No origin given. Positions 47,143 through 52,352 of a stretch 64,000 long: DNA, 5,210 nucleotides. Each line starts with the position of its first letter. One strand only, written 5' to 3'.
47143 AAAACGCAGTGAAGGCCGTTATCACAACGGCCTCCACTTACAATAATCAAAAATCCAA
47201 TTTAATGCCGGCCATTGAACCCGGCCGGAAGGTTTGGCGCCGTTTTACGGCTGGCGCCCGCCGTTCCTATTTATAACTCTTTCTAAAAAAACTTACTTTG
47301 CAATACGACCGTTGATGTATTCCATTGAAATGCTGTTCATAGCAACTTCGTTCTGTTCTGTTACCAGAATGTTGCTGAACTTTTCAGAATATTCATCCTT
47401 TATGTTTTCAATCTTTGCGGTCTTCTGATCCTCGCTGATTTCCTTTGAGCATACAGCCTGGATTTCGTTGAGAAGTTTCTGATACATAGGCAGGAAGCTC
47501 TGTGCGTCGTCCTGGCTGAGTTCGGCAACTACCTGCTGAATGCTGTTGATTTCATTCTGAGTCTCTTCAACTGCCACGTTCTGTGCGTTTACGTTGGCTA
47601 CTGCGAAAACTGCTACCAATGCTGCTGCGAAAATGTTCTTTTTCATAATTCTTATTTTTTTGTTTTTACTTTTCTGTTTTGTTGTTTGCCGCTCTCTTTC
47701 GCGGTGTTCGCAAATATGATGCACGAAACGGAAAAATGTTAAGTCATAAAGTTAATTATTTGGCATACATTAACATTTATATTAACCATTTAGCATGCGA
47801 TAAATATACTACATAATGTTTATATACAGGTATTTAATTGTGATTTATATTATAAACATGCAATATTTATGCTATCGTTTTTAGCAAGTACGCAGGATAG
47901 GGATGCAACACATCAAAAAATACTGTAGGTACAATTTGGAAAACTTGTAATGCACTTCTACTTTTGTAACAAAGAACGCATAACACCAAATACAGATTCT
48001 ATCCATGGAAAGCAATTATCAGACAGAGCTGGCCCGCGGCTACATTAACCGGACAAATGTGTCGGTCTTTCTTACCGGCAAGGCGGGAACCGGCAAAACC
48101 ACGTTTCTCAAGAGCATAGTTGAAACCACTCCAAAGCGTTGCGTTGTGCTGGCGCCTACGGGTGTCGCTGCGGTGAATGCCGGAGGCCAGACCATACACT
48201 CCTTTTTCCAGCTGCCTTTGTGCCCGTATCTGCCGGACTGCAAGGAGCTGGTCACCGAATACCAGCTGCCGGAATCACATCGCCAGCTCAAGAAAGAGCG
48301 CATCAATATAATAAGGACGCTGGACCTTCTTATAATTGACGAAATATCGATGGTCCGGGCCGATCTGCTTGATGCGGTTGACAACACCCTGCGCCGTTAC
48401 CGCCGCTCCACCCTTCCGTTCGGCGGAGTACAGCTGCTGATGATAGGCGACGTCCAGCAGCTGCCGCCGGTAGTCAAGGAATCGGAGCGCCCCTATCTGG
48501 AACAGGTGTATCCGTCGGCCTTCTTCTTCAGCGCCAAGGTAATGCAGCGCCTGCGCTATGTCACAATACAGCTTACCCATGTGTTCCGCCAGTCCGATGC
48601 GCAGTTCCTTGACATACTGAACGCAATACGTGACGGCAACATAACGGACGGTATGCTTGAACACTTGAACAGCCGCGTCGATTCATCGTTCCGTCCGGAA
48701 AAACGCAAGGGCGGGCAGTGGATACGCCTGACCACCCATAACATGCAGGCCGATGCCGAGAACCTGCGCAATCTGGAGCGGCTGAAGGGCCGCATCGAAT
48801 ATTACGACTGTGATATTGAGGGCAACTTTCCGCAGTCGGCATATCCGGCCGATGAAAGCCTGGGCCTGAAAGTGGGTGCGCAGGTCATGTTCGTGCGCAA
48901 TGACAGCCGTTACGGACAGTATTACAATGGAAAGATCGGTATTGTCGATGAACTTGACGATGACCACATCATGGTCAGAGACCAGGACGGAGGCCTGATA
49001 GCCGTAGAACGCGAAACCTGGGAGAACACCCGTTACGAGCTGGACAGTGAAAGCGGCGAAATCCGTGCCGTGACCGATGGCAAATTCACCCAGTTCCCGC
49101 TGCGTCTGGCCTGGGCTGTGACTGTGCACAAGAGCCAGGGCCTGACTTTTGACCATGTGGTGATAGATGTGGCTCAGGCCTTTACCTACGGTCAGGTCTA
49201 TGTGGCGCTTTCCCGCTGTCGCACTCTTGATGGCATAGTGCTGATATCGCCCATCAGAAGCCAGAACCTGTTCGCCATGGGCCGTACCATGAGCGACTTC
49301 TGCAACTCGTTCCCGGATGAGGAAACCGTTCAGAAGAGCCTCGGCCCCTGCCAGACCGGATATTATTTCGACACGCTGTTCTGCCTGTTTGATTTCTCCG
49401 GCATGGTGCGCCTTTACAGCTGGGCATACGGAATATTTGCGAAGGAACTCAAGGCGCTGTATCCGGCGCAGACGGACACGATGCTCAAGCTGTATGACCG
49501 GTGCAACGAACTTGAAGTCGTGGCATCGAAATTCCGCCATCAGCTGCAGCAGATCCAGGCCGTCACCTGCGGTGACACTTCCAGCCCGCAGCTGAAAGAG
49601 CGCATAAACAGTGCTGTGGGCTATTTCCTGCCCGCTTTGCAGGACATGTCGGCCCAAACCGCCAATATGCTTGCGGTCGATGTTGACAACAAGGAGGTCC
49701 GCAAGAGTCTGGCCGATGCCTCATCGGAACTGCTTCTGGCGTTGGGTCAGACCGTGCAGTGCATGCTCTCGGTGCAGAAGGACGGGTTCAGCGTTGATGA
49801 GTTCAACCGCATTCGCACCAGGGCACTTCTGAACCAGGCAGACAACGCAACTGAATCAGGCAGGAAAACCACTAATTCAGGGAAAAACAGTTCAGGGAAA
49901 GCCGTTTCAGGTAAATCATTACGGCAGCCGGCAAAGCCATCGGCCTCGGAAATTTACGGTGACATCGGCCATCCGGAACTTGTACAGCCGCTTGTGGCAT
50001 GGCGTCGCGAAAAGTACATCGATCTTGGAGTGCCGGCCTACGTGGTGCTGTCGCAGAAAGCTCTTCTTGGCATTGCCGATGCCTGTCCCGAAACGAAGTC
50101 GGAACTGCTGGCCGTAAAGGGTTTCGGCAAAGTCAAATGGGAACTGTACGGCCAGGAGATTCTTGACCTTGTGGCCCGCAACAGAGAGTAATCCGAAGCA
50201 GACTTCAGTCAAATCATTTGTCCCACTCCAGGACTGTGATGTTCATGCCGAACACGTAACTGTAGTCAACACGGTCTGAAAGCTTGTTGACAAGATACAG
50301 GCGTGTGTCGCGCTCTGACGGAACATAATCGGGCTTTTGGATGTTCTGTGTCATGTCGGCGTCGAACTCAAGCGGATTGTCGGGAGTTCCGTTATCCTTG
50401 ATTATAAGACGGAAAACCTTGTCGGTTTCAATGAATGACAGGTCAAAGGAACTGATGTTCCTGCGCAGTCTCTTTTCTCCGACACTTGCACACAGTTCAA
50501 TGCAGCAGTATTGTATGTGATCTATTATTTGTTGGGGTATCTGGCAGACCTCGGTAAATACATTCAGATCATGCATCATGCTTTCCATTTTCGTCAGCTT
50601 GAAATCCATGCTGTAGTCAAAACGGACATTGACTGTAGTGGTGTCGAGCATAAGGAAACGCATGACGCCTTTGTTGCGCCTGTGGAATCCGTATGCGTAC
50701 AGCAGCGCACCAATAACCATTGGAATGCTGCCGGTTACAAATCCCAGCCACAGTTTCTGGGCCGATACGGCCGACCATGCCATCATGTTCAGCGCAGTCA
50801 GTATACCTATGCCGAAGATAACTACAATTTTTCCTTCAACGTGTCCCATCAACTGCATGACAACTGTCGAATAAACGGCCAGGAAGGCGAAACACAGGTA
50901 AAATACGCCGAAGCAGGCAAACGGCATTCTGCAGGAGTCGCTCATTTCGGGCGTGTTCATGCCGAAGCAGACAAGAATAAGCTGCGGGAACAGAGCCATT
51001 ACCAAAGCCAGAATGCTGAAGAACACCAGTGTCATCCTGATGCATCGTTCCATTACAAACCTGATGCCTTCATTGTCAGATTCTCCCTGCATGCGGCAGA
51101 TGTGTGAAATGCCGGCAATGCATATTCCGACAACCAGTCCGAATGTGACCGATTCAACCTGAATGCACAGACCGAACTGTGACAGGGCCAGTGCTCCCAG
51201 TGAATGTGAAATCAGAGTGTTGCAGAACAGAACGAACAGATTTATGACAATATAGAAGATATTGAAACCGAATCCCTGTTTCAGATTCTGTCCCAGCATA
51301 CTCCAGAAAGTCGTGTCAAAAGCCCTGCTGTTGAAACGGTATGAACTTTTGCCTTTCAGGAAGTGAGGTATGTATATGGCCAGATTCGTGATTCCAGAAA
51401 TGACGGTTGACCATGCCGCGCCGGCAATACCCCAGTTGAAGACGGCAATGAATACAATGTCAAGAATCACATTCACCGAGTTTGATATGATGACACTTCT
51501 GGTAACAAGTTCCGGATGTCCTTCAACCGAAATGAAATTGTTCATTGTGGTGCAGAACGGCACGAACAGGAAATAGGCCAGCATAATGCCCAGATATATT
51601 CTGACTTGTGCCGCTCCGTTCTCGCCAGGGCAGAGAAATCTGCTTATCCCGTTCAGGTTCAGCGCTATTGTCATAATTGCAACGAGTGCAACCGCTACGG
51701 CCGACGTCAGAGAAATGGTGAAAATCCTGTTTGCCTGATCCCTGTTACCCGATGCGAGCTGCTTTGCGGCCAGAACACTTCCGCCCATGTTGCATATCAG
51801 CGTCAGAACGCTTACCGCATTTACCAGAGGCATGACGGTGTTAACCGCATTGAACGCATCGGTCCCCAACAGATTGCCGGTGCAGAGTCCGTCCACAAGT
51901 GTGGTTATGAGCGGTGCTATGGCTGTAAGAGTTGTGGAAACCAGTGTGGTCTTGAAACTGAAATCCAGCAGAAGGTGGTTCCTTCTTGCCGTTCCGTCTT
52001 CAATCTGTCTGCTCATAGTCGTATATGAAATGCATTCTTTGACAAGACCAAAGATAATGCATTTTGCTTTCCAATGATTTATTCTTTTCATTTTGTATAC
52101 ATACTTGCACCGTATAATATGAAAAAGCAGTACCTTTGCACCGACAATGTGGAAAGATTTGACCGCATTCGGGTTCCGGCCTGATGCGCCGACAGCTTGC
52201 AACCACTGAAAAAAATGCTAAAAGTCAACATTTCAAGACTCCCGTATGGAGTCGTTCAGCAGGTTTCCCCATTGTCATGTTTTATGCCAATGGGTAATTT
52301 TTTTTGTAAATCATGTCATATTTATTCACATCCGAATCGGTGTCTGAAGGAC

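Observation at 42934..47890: Two ~600-bp inverted paralogous modules bracket a 3.76-kb GH31 / Nudix / lipoprotein cassette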

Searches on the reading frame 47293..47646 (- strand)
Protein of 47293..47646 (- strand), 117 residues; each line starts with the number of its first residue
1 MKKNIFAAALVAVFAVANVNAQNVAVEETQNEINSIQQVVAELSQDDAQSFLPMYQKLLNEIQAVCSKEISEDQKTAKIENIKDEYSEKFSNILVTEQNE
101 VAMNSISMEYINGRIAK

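Call 5: search_protein_families(library=pfam, max_evalue=0.1, proteins=[window:47293-47646:-])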
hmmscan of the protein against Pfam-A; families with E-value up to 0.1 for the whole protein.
window:47293-47646:- (117 aa): 5 families
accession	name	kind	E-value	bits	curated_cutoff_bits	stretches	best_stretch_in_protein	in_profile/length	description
PF04504.20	GeBP-like_DBD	-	0.0039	18.3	29.5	1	30-100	8-75/94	Glabrous-enhancer-binding protein-like family, DBD domain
PF05974.18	DUF892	-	0.0039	17.7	23.7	1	26-73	44-91/159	Domain of unknown function (DUF892)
PF08349.16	DUF1722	-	0.0067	17.1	22.5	0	28-64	7-43/117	Protein of unknown function (DUF1722)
PF08848.17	DUF1818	-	0.025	15.1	25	1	19-90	21-86/113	Domain of unknown function (DUF1818)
PF13102.12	Phage_int_SAM_5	-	0.074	13.9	22.3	0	36-109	6-71/98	Phage integrase SAM-like domain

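Call 50: search_protein_families(library=ncbifam, max_evalue=0.01, proteins=[window:47293-47646:-])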
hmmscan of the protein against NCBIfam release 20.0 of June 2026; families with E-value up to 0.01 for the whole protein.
window:47293-47646:- (117 aa): 0 families

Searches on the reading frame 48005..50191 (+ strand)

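Call 5: search_protein_families(library=pfam, max_evalue=0.1, proteins=[window:48005-50191:+])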
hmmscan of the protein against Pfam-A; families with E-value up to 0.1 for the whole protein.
window:48005-50191:+ (728 aa): 27 families (the best 25 are shown)
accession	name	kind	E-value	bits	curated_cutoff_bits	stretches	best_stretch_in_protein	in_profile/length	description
PF05970.20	PIF1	-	1.3e-30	107.1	25.9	1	15-215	19-219/223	PIF1-like helicase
PF13604.12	AAA_30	-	4.2e-16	59.7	27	1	5-216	5-176/191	AAA domain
PF00570.28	HRDC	-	1.6e-15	57.2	23.8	1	658-723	3-68/68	HRDC domain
PF13245.12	AAA_19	-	4.4e-13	50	25.1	1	19-157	12-133/134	AAA domain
PF02689.20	Herpes_Helicase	-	7.6e-08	31.3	27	1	321-413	688-776/808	Helicase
PF13538.12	UvrD_C_2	-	1.4e-07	31.7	27.4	1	368-407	1-47/52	UvrD-like helicase C-terminal domain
PF13401.12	AAA_22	-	1.7e-06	28.8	27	1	20-148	7-122/130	AAA domain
PF01443.25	Viral_helicase1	-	2.4e-06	28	21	1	371-407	179-222/228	Viral superfamily 1 RNA helicase core domain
PF13479.12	AAA_24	-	4e-05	24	27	1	18-131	2-90/195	AAA domain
PF13191.12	AAA_16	-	0.00075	20.5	32.6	1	19-134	25-129/167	AAA ATPase domain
PF21530.3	Pif1_2B_dom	-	0.0016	18.6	23.9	1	281-301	11-31/47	DNA helicase Pif1, 2B domain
PF05729.18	NACHT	-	0.0033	17.7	26.7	1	21-42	3-24/167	NACHT domain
PF03266.21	NTPase_1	-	0.0061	16.9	23.9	1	21-49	2-30/168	NTPase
PF18335.7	SH3_13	-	0.0072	16.5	41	1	288-321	26-58/65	ATP-dependent RecD-like DNA helicase SH3 domain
PF07728.20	AAA_5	-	0.0079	16.6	22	0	21-43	2-25/139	AAA domain (dynein-related subfamily)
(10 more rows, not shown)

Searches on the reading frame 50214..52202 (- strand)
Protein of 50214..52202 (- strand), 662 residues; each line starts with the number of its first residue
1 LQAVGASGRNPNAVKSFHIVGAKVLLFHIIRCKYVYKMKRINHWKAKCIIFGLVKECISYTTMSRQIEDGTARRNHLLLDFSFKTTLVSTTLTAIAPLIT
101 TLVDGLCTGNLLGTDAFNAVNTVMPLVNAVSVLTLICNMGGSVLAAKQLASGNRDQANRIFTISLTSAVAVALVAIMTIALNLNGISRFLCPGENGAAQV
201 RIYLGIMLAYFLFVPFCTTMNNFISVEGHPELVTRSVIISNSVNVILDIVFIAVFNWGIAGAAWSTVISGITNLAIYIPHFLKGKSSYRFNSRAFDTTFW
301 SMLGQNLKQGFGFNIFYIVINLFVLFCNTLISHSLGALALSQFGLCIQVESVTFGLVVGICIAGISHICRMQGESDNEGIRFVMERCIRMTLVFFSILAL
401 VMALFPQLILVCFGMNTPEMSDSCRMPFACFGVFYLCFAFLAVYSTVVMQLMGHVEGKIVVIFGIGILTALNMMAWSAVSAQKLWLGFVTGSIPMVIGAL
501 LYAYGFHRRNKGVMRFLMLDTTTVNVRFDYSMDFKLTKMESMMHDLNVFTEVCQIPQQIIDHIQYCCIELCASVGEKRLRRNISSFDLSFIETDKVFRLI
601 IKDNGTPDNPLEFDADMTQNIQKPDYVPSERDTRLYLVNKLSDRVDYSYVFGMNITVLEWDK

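Call 5: search_protein_families(library=pfam, max_evalue=0.1, proteins=[window:50214-52202:-])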
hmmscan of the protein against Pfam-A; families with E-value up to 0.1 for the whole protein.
window:50214-52202:- (662 aa): 2 families
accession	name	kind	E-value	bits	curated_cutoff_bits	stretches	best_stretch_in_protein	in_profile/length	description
PF01554.23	MatE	-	2.1e-17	63.7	24.9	2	99-249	11-160/161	MatE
PF13581.12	HATPase_c_2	-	0.00072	20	27.4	1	536-655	5-122/127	Histidine kinase-like ATPase domain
